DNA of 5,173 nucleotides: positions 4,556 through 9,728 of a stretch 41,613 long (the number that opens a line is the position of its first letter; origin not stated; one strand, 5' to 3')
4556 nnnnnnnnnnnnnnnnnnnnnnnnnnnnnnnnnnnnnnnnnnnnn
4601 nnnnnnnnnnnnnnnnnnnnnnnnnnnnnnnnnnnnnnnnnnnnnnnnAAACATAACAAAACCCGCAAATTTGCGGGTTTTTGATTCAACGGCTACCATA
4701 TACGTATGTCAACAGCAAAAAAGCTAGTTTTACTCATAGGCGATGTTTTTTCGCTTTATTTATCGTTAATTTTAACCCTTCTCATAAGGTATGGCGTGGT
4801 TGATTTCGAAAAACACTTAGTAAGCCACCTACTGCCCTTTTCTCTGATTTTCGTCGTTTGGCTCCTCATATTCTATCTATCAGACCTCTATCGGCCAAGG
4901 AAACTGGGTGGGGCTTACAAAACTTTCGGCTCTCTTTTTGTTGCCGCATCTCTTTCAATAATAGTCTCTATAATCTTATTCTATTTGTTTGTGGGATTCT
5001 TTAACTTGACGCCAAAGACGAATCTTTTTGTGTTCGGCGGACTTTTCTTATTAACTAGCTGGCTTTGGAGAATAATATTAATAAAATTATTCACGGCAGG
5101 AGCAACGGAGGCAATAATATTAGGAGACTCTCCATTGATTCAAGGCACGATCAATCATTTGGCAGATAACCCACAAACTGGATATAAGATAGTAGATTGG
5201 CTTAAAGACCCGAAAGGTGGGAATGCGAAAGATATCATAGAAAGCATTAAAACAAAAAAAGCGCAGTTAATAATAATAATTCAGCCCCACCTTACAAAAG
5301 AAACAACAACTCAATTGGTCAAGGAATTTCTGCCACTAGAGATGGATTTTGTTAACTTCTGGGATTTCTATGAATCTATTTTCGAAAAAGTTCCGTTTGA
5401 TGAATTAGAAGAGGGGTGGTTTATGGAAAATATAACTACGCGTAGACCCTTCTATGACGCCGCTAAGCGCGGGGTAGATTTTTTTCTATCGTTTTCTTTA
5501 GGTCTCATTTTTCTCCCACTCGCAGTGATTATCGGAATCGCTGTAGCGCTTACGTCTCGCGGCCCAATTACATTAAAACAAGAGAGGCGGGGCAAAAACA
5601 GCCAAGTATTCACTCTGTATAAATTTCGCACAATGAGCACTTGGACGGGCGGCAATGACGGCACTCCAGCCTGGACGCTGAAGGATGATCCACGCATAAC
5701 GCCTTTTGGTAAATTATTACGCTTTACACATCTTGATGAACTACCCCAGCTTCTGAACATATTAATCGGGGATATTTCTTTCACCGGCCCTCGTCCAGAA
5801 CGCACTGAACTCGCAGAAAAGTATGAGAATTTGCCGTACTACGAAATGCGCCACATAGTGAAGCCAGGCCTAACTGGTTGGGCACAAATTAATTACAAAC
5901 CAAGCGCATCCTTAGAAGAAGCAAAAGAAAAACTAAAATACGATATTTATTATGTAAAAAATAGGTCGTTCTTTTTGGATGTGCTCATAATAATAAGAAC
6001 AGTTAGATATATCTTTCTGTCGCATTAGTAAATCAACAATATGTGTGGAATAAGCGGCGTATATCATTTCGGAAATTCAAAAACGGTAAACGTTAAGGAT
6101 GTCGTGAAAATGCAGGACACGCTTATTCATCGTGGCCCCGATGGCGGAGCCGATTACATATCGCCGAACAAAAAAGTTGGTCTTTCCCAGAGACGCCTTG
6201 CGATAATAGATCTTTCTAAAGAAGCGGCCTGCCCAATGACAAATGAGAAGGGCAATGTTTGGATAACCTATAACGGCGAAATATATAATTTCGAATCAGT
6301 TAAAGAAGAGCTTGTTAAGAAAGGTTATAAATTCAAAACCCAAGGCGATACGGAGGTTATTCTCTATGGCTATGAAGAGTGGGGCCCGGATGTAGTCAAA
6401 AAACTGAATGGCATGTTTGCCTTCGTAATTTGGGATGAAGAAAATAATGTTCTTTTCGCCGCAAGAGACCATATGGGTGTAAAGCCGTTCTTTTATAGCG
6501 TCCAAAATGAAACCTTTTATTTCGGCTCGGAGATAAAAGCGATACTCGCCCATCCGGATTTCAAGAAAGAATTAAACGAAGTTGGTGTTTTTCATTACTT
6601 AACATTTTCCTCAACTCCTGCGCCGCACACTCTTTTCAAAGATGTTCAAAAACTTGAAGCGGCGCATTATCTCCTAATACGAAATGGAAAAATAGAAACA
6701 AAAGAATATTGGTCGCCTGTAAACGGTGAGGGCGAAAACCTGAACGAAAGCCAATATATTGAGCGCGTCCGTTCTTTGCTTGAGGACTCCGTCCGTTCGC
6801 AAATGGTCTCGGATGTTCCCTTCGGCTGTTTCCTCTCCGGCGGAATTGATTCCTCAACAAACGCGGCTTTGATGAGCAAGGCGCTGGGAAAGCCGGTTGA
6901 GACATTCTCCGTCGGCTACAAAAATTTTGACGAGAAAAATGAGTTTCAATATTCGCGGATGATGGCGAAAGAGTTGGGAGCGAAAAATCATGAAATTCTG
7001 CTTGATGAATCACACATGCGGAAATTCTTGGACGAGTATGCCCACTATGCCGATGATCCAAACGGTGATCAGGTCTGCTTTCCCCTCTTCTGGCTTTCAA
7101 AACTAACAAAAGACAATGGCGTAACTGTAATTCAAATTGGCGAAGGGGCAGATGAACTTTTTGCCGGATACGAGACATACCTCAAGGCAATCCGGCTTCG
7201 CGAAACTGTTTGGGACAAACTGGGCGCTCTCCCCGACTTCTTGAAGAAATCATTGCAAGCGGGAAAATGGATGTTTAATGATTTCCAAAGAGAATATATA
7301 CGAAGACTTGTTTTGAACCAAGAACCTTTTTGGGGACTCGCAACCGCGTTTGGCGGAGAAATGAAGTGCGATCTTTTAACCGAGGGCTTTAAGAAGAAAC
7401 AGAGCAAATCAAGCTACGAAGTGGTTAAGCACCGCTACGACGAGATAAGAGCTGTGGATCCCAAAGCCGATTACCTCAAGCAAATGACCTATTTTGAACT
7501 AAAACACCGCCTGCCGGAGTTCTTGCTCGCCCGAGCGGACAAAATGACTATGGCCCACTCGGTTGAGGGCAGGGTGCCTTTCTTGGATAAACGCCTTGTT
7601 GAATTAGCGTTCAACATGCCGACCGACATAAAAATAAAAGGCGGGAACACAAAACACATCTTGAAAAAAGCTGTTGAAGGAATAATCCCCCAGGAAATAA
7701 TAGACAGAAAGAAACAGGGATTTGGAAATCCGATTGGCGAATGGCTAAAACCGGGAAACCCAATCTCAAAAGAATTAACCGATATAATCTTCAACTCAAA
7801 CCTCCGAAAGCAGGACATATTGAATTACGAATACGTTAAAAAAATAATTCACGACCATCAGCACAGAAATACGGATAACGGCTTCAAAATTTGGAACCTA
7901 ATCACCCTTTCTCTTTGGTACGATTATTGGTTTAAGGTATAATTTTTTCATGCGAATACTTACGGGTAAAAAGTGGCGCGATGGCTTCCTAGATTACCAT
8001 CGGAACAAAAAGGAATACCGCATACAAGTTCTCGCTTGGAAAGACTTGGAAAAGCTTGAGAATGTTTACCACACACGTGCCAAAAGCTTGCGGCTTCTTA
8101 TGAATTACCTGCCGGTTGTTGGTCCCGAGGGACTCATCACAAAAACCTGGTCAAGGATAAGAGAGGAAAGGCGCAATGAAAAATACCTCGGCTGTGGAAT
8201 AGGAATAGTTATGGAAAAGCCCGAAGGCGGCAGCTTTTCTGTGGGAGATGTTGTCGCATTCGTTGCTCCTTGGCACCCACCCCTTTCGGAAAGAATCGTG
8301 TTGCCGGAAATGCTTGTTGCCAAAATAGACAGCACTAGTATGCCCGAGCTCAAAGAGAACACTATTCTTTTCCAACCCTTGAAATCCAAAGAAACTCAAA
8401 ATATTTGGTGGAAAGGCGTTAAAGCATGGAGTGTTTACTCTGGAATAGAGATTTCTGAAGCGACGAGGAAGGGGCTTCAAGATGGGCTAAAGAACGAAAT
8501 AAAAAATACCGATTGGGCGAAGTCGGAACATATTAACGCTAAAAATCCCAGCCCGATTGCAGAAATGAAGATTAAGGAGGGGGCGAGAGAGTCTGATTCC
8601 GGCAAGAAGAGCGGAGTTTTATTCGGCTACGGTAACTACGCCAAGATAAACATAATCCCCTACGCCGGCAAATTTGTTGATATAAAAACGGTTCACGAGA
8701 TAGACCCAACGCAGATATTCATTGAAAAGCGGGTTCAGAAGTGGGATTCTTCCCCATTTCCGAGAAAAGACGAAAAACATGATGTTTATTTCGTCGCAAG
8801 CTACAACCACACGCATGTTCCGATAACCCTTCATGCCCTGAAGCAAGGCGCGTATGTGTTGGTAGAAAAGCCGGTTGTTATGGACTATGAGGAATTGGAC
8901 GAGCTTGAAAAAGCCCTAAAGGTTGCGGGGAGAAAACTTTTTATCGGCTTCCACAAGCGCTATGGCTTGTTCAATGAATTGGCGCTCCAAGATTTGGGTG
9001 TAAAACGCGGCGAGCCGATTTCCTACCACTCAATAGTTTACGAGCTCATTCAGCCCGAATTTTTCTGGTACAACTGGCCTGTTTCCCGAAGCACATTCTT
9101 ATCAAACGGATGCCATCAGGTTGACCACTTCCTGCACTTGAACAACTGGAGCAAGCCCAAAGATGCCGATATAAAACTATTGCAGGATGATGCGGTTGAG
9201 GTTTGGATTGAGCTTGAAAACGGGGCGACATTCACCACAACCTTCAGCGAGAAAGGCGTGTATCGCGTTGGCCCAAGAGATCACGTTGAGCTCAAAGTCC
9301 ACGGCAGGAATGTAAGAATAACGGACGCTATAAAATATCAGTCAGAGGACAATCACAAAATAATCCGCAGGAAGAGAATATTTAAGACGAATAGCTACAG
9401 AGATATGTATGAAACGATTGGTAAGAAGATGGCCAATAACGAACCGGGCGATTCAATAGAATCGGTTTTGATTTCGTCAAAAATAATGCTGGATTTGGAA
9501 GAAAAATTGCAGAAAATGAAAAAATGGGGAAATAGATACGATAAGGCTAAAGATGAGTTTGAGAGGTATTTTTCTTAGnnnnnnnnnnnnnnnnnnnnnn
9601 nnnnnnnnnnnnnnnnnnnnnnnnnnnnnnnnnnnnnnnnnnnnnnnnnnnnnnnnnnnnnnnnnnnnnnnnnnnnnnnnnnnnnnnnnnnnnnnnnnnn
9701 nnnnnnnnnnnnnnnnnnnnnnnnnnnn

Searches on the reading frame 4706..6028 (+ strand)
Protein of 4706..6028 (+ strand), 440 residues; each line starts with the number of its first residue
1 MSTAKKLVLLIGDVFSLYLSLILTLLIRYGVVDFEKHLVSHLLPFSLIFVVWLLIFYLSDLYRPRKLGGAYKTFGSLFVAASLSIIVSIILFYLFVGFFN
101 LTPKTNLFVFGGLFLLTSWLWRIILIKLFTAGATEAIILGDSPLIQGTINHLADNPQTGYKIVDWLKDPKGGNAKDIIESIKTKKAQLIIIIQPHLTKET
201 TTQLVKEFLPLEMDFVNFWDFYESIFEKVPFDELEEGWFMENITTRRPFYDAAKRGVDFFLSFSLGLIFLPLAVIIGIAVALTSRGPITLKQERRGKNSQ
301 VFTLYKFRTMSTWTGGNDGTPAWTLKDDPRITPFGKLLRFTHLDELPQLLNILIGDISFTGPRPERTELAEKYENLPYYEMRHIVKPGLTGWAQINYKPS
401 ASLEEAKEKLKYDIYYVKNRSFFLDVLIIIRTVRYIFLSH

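Call 59: search_protein_families(library=pfam, proteins=[window:4706-6028:+], max_evalue=0.0001)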
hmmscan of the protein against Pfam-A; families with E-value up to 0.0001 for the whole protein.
window:4706-6028:+ (440 aa): 1 family
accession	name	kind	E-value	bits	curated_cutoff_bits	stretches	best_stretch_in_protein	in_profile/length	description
PF02397.22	Bac_transf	-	5e-58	196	27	1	254-437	1-178/179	Bacterial sugar transferase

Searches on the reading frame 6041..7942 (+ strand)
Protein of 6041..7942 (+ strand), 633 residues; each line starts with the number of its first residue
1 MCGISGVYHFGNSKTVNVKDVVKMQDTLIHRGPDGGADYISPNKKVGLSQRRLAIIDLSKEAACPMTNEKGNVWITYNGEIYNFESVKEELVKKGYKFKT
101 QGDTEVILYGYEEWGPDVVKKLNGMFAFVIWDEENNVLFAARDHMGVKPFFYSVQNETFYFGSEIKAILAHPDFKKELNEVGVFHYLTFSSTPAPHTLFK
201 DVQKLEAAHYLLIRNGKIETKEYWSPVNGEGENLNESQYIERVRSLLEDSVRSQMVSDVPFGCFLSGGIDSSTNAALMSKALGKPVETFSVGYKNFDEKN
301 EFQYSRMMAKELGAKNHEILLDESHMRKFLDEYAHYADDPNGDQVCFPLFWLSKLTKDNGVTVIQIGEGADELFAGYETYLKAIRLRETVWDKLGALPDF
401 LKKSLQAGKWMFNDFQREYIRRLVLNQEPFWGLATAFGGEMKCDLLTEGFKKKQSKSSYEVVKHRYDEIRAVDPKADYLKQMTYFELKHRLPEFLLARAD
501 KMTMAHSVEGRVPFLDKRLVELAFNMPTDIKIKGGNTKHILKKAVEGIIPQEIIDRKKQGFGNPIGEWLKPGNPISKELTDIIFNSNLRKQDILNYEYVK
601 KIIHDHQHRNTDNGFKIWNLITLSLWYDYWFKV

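Call 59: search_protein_families(library=pfam, proteins=[window:6041-7942:+], max_evalue=0.0001)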
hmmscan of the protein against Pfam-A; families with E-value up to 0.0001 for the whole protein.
window:6041-7942:+ (633 aa): 5 families
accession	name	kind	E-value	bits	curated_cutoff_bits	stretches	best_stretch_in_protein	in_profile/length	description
PF00733.27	Asn_synthase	-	8.1e-94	315.6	21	1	243-627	2-353/354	Asparagine synthase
PF13537.11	GATase_7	-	5e-45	152.9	25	1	51-170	2-123/123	Glutamine amidotransferase domain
PF13522.11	GATase_6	-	1.5e-40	138.7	27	1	43-164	9-130/130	Glutamine amidotransferase domain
PF02540.23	NAD_synthase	-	8.3e-07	28.8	21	1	240-335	2-94/242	NAD synthase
PF12481.13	DUF3700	-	1.3e-06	28.5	27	1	117-158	124-165/228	Aluminium induced protein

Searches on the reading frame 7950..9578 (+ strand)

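Call 59: search_protein_families(library=pfam, proteins=[window:7950-9578:+], max_evalue=0.0001)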
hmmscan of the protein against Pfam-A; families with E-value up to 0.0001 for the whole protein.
window:7950-9578:+ (542 aa): 1 family
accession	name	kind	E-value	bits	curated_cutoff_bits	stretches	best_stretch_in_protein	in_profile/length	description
PF01408.29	GFO_IDH_MocA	-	3.3e-11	44.4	24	1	272-334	58-120/120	Oxidoreductase family, NAD-binding Rossmann fold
